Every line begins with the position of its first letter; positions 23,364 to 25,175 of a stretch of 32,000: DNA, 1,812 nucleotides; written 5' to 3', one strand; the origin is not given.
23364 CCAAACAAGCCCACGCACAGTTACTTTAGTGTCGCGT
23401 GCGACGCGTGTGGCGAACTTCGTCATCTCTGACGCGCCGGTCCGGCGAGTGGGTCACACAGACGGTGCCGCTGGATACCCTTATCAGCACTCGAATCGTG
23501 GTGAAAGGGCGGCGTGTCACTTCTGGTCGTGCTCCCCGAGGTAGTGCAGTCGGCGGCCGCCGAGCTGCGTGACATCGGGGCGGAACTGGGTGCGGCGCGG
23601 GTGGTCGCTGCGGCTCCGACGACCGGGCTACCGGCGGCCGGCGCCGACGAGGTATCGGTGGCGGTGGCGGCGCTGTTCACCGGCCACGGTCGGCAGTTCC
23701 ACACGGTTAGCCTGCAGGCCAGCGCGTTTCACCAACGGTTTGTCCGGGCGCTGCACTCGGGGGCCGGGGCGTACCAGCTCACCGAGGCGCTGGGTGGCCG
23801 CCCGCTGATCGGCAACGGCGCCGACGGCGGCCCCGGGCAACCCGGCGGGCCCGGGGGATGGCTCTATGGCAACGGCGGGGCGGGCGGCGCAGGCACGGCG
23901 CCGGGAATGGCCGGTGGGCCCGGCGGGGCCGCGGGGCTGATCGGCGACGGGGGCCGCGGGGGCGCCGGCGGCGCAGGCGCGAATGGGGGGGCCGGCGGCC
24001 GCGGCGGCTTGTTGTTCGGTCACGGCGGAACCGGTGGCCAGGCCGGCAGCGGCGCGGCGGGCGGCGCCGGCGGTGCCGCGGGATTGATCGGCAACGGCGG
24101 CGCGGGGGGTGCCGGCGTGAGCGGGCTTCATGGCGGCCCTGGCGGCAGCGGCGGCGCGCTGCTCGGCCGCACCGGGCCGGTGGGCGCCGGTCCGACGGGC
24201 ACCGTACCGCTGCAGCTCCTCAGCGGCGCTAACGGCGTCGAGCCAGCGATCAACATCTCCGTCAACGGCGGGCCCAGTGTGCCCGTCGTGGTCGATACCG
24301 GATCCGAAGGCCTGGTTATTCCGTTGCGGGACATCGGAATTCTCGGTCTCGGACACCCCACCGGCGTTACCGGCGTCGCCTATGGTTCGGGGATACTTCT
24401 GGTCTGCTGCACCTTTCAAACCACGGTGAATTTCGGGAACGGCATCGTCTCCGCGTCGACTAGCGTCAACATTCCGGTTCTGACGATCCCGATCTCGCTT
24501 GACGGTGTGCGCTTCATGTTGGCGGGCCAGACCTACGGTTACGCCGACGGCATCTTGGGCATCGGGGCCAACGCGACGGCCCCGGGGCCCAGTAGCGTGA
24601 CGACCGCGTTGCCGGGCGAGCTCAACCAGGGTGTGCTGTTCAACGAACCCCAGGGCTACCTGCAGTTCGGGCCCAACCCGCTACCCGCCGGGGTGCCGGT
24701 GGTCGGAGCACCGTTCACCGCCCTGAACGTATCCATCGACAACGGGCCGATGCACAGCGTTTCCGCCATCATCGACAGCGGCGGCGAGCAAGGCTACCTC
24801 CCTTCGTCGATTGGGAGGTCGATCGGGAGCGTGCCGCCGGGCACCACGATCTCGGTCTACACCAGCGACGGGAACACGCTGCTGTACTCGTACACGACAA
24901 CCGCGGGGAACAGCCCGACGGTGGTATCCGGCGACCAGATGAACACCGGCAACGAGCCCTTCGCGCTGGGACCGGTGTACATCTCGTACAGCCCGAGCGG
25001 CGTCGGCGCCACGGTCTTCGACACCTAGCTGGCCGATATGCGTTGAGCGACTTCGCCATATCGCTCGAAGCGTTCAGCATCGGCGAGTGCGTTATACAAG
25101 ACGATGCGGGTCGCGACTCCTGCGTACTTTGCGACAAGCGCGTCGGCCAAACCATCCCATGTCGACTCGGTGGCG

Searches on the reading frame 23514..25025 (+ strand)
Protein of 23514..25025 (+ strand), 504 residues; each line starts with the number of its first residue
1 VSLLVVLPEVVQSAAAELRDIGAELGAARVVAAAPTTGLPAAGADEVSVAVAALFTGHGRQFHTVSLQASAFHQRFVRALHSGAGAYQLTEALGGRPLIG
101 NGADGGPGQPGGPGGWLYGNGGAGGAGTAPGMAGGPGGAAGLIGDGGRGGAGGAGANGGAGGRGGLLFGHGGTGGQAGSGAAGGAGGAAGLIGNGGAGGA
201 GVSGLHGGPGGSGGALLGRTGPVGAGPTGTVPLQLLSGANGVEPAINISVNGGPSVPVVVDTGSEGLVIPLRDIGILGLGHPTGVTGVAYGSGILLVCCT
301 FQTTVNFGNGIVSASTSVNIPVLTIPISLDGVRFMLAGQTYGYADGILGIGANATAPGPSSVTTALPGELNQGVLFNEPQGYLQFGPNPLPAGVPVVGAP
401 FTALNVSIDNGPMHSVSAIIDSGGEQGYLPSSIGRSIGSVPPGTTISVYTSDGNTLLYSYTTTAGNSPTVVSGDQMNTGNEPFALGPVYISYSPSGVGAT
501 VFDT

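Call 57: search_protein_families(library=pfam, proteins=[window:23514-25025:+], max_evalue=0.001)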
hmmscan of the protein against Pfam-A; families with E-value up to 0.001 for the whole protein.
window:23514-25025:+ (504 aa): 5 families
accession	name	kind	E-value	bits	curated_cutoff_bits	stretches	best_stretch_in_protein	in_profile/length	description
PF20729.2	PE-PGRS_C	-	4.8e-101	338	33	1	230-500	2-265/265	PE-PGRS C-terminal aspartyl peptidase-like domain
PF00934.25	PE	-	1.6e-29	102.5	22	1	4-92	1-89/91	PE family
PF21526.2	PGRS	-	1.9e-18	67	27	2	99-167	1-73/73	PGRS repeats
PF13650.11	Asp_protease_2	-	6.8e-05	23.9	24.3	0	247-281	2-35/90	Aspartyl protease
PF13975.11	gag-asp_proteas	-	0.00093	20.2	28.2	0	246-280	1-34/92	gag-polyprotein putative aspartyl protease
